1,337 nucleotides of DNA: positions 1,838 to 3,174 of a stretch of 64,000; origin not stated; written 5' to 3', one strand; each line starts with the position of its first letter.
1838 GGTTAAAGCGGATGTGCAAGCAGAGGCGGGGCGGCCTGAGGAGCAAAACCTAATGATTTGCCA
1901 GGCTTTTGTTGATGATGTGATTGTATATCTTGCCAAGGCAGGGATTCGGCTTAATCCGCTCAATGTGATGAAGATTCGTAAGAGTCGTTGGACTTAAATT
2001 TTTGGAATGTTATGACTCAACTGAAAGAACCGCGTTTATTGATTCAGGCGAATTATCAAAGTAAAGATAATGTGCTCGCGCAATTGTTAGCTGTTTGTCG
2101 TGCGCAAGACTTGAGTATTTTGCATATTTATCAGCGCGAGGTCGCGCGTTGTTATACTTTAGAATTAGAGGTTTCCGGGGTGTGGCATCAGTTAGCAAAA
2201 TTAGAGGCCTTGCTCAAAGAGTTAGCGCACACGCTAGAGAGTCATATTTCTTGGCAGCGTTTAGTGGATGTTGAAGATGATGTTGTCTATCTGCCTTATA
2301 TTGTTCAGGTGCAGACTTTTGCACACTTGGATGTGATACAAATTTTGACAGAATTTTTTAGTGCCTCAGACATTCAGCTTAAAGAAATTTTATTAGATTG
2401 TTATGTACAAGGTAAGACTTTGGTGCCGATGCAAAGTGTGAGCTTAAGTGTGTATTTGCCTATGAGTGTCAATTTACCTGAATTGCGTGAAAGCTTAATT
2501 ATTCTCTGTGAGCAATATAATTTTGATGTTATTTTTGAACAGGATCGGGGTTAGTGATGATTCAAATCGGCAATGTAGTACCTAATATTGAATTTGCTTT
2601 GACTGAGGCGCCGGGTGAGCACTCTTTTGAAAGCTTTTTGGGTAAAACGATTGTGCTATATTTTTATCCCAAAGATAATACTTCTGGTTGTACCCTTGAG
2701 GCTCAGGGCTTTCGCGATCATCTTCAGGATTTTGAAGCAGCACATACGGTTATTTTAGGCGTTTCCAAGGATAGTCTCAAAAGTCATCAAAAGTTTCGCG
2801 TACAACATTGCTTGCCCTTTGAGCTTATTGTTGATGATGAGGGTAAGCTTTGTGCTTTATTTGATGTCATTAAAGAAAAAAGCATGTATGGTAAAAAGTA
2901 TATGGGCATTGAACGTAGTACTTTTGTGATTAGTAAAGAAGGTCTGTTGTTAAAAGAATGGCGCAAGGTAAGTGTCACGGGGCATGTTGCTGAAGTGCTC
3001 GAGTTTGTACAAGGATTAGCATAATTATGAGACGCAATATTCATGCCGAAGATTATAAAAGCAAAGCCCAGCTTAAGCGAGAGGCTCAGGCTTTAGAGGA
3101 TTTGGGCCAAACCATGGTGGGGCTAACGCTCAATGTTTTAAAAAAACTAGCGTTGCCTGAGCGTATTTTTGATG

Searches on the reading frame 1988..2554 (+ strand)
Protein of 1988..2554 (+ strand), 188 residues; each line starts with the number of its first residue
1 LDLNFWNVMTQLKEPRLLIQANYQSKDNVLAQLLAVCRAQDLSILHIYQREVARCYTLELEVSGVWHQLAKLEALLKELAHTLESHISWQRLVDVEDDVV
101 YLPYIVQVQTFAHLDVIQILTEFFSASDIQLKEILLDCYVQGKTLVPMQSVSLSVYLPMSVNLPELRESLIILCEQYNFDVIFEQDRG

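Call 45: search_protein_families(library=pfam, proteins=[window:1988-2554:+], max_evalue=0.001)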
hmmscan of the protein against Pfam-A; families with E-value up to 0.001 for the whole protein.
window:1988-2554:+ (188 aa): 1 family
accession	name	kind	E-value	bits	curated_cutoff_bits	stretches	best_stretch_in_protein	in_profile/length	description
PF13740.12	ACT_6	-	8.2e-06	26.1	23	1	17-87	3-73/76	ACT domain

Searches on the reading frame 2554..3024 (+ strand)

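Call 45: search_protein_families(library=pfam, proteins=[window:2554-3024:+], max_evalue=0.001)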
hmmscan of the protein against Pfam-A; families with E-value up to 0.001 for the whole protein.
window:2554-3024:+ (156 aa): 2 families
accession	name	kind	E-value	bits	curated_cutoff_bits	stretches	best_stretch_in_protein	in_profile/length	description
PF00578.27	AhpC-TSA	-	3.1e-29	101.9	26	1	5-132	1-121/124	AhpC/TSA family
PF08534.16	Redoxin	-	2e-08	34.6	26.6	1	6-135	3-131/148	Redoxin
